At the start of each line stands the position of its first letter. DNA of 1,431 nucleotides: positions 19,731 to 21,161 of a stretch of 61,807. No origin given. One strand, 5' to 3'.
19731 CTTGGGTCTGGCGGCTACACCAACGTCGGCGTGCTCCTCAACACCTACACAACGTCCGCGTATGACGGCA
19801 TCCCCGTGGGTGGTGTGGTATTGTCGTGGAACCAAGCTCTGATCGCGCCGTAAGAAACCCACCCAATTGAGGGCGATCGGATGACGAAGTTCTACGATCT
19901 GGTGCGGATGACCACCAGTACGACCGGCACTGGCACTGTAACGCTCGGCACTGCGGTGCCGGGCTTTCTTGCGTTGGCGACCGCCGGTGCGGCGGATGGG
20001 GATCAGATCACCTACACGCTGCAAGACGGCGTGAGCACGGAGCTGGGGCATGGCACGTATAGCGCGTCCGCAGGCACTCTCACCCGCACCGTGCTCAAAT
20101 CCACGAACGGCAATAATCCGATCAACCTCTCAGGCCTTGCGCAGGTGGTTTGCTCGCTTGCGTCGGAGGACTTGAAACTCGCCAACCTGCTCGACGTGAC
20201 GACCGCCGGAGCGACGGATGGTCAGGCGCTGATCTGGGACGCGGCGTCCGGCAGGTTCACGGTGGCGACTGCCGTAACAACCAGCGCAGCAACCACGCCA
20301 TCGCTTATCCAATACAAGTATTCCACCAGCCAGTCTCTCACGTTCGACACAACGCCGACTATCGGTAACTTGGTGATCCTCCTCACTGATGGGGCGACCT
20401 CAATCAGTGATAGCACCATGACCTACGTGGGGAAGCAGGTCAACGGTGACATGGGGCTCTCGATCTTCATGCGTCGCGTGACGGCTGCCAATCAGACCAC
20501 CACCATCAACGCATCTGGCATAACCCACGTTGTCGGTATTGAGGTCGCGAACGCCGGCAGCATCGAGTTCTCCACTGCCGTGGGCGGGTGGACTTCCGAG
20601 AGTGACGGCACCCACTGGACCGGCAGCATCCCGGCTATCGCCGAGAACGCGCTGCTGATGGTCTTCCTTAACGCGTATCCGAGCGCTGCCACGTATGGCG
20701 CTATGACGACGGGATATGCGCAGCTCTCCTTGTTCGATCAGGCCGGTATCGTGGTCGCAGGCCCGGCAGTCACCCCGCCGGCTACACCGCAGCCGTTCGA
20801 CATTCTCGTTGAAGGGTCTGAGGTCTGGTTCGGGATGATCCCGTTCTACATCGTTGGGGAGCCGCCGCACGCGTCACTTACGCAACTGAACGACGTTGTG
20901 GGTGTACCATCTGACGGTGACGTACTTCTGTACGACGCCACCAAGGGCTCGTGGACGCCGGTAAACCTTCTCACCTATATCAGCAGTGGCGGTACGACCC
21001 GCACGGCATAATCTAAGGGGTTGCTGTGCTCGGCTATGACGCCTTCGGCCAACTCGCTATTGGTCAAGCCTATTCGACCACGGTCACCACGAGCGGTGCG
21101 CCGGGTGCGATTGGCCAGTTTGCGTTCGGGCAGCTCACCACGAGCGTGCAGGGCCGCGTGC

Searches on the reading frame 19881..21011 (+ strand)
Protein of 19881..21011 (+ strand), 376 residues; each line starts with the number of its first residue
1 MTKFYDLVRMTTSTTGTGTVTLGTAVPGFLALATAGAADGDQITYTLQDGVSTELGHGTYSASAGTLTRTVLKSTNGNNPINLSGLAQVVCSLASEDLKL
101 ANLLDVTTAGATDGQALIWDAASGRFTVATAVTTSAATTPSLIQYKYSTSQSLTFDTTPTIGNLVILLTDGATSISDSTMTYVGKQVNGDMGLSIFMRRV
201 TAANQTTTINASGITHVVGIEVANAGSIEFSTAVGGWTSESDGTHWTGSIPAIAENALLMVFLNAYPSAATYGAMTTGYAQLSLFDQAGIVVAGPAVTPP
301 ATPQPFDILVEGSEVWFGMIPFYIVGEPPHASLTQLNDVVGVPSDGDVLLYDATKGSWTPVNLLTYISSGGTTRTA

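Call 24: find_encoding_contigs(protein=window:19881-21011:+, flank=10000, max_places=1)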
Protein window:19881-21011:+ (376 aa): 11 contigs read that carry it; 1 place shown.
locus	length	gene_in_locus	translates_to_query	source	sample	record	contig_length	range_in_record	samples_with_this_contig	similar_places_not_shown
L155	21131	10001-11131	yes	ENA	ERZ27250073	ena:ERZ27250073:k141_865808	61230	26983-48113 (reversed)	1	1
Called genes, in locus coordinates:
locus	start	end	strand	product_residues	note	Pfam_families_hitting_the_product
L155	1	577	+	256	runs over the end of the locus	PF24175:SU10_adaptor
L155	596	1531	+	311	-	-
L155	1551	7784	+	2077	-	-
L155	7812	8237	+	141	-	-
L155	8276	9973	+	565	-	-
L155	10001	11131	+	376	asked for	-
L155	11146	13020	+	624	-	-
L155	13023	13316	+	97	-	-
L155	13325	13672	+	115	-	-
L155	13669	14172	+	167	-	PF00959:Phage_lysozyme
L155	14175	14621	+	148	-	-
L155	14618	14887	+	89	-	-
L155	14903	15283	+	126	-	-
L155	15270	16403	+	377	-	-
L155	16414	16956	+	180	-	-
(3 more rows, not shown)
